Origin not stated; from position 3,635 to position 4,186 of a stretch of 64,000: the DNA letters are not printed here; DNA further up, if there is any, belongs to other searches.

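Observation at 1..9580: Giant (>3,190 aa) surface protein missing from the ORF track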

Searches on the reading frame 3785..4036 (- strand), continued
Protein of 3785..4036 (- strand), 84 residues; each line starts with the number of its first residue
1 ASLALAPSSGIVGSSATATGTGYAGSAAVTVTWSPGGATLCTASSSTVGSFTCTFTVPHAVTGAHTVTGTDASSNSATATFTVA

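Call 89: list_cluster_members(proteins=[P0029, P0035, P0048, P0067, P0079, P0082, P0091, P0122, P0055, P0059])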
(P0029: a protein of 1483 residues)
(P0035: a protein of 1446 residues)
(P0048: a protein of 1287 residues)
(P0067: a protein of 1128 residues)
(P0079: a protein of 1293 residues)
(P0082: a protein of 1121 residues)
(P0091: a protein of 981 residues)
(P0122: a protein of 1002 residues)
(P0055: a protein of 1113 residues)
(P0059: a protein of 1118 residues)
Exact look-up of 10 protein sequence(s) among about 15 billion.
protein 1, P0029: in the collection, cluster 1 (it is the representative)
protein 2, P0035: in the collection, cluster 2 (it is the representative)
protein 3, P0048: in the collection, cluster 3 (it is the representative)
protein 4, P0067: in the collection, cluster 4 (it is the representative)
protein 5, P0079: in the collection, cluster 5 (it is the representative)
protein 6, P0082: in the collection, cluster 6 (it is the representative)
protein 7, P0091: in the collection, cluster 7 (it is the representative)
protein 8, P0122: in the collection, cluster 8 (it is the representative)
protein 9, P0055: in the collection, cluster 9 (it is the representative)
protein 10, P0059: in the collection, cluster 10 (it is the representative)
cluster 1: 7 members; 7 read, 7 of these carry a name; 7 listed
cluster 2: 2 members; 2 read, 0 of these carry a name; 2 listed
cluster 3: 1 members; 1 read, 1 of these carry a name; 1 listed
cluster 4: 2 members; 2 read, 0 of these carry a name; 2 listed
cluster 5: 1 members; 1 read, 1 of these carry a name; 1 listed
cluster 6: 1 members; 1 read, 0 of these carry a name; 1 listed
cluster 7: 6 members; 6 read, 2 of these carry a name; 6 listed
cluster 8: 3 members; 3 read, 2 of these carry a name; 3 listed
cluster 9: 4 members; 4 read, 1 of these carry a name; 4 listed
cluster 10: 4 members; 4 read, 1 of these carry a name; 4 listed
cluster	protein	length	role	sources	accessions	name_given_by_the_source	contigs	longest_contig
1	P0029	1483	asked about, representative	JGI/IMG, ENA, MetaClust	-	hypothetical protein | \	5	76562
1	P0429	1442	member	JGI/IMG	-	hypothetical protein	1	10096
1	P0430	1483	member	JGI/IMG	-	hypothetical protein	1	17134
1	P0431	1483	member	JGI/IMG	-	hypothetical protein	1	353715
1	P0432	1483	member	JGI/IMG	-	hypothetical protein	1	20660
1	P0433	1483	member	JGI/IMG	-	hypothetical protein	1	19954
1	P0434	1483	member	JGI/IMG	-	hypothetical protein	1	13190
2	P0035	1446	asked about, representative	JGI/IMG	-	-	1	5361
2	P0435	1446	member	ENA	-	-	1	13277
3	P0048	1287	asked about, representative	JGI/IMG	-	hypothetical protein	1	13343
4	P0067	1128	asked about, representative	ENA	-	-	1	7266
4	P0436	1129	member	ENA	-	-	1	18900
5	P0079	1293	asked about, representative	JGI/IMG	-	hypothetical protein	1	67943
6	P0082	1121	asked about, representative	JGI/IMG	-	-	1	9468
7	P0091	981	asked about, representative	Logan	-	-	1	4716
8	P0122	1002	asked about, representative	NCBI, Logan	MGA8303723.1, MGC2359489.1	MAG: hypothetical protein WA691_04195 [Thermoplasmata archaeon]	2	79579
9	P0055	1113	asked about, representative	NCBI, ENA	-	-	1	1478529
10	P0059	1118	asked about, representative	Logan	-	-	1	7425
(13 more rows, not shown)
